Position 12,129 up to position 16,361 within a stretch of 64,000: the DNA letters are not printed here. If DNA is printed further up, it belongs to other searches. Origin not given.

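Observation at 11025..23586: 12.5-kb operon: two paralogous fused MacB-type ABC proteins plus two giant repeat lipoproteins and an anchored protein, a candidate envelope or surface machine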

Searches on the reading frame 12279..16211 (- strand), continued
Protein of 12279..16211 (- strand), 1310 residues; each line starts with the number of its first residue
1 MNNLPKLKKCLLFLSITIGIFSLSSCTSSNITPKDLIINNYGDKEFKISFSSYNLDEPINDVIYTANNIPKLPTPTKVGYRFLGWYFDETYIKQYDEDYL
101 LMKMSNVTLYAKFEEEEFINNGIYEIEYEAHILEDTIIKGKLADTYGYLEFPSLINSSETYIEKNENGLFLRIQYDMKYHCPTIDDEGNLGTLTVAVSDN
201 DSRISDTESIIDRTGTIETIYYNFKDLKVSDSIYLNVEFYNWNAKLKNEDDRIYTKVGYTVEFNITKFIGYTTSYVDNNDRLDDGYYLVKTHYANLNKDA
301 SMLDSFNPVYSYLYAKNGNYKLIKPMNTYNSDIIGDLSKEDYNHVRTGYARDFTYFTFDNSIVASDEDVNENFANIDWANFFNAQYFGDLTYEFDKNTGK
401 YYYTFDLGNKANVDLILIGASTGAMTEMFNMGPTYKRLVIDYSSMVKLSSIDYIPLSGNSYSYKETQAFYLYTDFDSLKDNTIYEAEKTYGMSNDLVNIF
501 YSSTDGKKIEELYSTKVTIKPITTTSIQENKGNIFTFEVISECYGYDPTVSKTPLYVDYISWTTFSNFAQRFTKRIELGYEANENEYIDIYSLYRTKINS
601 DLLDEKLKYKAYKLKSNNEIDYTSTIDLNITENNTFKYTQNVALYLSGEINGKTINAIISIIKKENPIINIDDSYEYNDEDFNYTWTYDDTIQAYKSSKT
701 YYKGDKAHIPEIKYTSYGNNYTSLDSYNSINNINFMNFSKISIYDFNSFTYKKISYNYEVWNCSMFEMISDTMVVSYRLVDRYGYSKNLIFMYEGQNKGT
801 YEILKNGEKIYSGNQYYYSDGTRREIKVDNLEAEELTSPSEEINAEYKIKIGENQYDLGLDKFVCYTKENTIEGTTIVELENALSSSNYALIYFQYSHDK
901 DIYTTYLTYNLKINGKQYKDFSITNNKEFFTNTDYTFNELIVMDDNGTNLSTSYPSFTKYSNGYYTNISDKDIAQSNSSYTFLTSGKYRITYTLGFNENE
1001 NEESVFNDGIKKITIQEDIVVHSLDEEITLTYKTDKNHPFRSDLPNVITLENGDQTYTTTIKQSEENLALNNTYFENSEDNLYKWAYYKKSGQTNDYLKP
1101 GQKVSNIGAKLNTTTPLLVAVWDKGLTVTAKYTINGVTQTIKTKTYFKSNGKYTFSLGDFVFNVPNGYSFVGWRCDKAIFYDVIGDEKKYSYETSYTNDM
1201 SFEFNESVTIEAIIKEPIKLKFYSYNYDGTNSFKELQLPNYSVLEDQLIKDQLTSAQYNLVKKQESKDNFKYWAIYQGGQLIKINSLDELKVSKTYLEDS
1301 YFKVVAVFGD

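Call 59: fold_search(model_id=the predicted structure, library=pdb)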
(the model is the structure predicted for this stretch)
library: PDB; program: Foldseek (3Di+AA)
matches with E <= 10: 443; with E <= 0.001: 50
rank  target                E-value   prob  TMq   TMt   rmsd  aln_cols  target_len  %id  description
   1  9g93_A                1.3e-09  1.00  0.09  0.14  20.4       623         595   10  CryoET structure of the in vitro grown Bacillus anthracis Sap S-layer (released 2024-12-18)
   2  6qx4_B                1.9e-09  1.00  0.11  0.17  23.9       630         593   11  Structure of the Bacillus anthracis Sap S-layer assembly domain (released 2019-07-31)
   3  4u48                  1.6e-08  0.96  0.07  0.06  39.8      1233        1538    8  Crystal structure of Salmonella alpha-2-macroglobulin (released 2014-09-17)
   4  4u4j                  1.8e-08  0.94  0.07  0.06  40.6      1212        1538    9  Crystal structure of Salmonella alpha-2-macroglobulin mutant Y1175G (released 2014-09-17)
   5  6qx4_A                2.4e-08  1.00  0.11  0.17  25.9       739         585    9  Structure of the Bacillus anthracis Sap S-layer assembly domain (released 2019-07-31)
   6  3dmk_A                1.7e-07  0.89  0.07  0.09  43.5       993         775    7  Crystal structure of Down Syndrome Cell Adhesion Molecule (DSCAM) isoform 1.30.30, N-terminal eight Ig domains (released 2008-10-07)
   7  4ziq                  3.4e-07  0.77  0.07  0.06  34.4      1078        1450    8  Crystal structure of trypsin activated alpha-2-macroglobulin from Escherichia coli. (released 2015-06-10)
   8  9ba5_A                3.7e-07  0.98  0.07  0.13  28.1       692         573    8  Cross-linked Contactin 2 Ig1-Ig6 (released 2024-07-17)
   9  7ol2_A                5.7e-07  0.92  0.07  0.11  26.5       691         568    9  Crystal structure of mouse contactin 1 immunoglobulin domains (released 2022-12-14)
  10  9hcj_10               9.6e-07  0.47  0.08  0.06  76.8      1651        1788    8  D. discoideum nuclear pore complex (released 2024-12-25)
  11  9flp_A                3.1e-06  0.82  0.09  0.11  89.9      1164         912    7  CryoEM structure of the neck (1403-2314) in the grappling hook protein A (GhpA) in the bacterium Aureispira sp. CCB-QB (released 2024-10-16)
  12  3b43                  5.2e-06  0.96  0.09  0.17  48.8       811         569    7  I-band fragment I65-I70 from titin (released 2008-01-22)
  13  8s3o_A                7.6e-06  0.63  0.07  0.07  34.1      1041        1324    9  Structure of native human CD109 (released 2025-03-05)
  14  5xyr                  7.6e-06  0.35  0.07  0.07  30.0      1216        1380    8  Crystal structure of a serine protease from Streptococcus species (released 2018-08-08)
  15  8k3j_A                9.2e-06  0.90  0.08  0.14  29.4       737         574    9  Structure of human CNTN2 immunoglobulin domains 1-6 homo-dimer (released 2024-07-17)
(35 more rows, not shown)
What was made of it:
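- The best structural matches of LP1310 are S-layer Sap and other beta-sandwich arrays (call 59). The Foldseek matches for LP1310 have TM scores of 0.11 or less (call 59).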

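Call 72: search_protein_families(library=pfam, proteins=[L065:1607-1978:+], max_evalue=0.1)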
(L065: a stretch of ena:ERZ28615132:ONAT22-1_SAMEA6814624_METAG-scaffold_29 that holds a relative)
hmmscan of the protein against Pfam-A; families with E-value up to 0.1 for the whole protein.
L065:1607-1978:+ (123 aa): 12 families
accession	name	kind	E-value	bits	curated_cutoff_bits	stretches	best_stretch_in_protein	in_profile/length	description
PF14947.12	HTH_45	-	0.0002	21.7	25.5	1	21-77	19-74/77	Winged helix-turn-helix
PF14394.12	DUF4423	-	0.00048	20.4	30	1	10-64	24-79/165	Domain of unknown function (DUF4423)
PF13545.12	HTH_Crp_2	-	0.00053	20.3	27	1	22-69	23-67/70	Crp-like helix-turn-helix domain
PF25213.1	HVO_A0261_N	-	0.00058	20.1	35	1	25-73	28-75/86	HVO_A0261 N-terminal domain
PF24409.1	wHTH-PRTase_assc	-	0.0014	19.1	27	1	24-74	14-60/83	wHTH-PRTase associated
PF08279.18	HTH_11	-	0.0059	16.9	25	1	17-48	11-42/55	HTH domain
PF01978.25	TrmB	-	0.011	16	25.6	1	19-56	20-57/68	Sugar-specific transcriptional regulator TrmB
PF14106.11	DUF4279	-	0.014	16.1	25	1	19-104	2-84/116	Domain of unknown function (DUF4279)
PF14338.12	Mrr_N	-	0.014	15.9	29.5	1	43-70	59-86/87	Mrr N-terminal domain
PF02082.26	Rrf2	-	0.028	15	30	1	17-61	19-65/132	Iron-dependent Transcriptional regulator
PF14277.12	DUF4364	-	0.049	13.9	26.9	1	40-121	38-124/162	Domain of unknown function (DUF4364)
PF02742.21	Fe_dep_repr_C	-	0.062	13.8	27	0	62-107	1-46/70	Iron dependent repressor, metal binding and dimerisation domain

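Call 91: search_solved_structures(query=A2, max_evalue=1)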
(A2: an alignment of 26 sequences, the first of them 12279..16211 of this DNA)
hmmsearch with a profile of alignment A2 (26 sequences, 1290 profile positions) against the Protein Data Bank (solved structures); distinct sequences matched with E-value up to 1: 6.
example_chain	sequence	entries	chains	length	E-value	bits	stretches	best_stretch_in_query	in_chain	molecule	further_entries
2y5p_A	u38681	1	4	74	8.6e-05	23.7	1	69-110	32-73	INTERNALIN B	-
9qr5_A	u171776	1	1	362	0.0014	19.7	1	69-110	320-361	Internalin B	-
7nms_A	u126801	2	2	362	0.0014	19.7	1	69-110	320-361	Internalin B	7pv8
9qr4_A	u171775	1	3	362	0.0014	19.7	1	69-110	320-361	Internalin B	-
2y5q_A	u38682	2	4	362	0.0014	19.7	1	69-110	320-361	INTERNALIN B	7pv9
1m9s_A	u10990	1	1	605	0.0017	19.4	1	69-110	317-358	Internalin B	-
